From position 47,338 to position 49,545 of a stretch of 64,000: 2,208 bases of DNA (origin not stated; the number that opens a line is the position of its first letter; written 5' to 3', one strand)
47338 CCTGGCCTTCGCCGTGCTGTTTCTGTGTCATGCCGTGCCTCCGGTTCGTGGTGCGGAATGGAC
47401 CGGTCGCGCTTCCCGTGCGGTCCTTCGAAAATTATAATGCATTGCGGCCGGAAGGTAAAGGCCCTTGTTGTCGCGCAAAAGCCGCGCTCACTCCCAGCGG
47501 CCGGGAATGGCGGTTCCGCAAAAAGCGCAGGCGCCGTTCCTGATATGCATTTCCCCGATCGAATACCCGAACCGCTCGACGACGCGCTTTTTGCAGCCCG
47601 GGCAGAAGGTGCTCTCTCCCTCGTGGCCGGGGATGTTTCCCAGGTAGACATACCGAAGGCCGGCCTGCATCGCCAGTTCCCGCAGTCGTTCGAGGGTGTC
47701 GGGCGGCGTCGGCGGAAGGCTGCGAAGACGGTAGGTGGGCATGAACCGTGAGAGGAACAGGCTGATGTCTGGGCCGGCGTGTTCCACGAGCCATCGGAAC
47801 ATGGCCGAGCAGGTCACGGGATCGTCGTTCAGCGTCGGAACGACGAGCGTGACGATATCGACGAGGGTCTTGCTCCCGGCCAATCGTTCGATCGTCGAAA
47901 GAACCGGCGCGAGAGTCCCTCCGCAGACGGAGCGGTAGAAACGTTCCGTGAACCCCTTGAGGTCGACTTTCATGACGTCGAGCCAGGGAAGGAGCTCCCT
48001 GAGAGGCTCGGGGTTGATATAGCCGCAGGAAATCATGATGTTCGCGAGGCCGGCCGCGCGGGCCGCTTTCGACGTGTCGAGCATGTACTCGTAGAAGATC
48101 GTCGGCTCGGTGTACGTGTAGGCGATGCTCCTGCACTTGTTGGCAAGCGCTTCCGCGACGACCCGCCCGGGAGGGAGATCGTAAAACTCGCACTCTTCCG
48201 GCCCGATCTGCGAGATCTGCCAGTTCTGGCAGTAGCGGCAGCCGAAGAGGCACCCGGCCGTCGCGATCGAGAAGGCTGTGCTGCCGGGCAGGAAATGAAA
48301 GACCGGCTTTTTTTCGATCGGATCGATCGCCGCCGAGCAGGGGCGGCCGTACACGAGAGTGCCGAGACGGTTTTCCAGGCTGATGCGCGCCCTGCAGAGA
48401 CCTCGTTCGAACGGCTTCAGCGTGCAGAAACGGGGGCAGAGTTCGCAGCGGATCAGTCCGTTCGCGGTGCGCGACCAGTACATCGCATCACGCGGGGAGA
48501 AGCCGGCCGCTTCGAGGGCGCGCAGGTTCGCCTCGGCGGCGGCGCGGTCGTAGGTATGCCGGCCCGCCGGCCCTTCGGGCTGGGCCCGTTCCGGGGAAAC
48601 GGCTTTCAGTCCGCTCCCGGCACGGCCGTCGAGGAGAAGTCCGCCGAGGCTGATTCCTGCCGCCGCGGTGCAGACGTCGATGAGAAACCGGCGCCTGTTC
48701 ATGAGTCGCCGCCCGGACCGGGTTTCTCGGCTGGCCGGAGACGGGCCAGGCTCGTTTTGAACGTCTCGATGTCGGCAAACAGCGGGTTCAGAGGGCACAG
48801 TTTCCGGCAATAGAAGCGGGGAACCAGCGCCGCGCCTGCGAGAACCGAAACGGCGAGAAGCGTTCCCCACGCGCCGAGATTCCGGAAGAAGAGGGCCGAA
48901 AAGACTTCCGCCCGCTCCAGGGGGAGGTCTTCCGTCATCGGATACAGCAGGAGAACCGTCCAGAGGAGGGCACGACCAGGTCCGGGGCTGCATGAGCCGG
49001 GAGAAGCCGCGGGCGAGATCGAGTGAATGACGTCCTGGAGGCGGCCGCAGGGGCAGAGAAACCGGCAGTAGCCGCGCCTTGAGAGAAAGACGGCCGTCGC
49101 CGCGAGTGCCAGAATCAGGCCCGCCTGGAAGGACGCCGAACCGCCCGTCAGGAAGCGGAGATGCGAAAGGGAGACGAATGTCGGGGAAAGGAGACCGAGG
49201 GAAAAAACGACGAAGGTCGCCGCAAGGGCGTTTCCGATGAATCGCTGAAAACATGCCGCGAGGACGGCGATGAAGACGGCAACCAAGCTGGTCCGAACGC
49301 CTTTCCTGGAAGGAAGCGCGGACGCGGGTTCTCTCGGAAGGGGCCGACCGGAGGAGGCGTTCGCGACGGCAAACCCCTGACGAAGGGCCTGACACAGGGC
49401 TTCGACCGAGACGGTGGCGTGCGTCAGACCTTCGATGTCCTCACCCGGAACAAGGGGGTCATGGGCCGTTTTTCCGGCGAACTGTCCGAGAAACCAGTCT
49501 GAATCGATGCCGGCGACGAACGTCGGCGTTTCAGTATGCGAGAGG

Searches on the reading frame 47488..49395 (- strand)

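Call 68: search_protein_families(library=pfam, proteins=[window:47488-49395:-], max_evalue=0.00001)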
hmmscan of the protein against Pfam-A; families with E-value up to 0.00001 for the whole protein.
window:47488-49395:- (635 aa): 1 family
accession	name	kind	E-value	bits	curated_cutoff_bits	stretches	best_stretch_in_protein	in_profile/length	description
PF04055.27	Radical_SAM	-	3.7e-15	56.9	29.5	1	378-526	3-158/166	Radical SAM superfamily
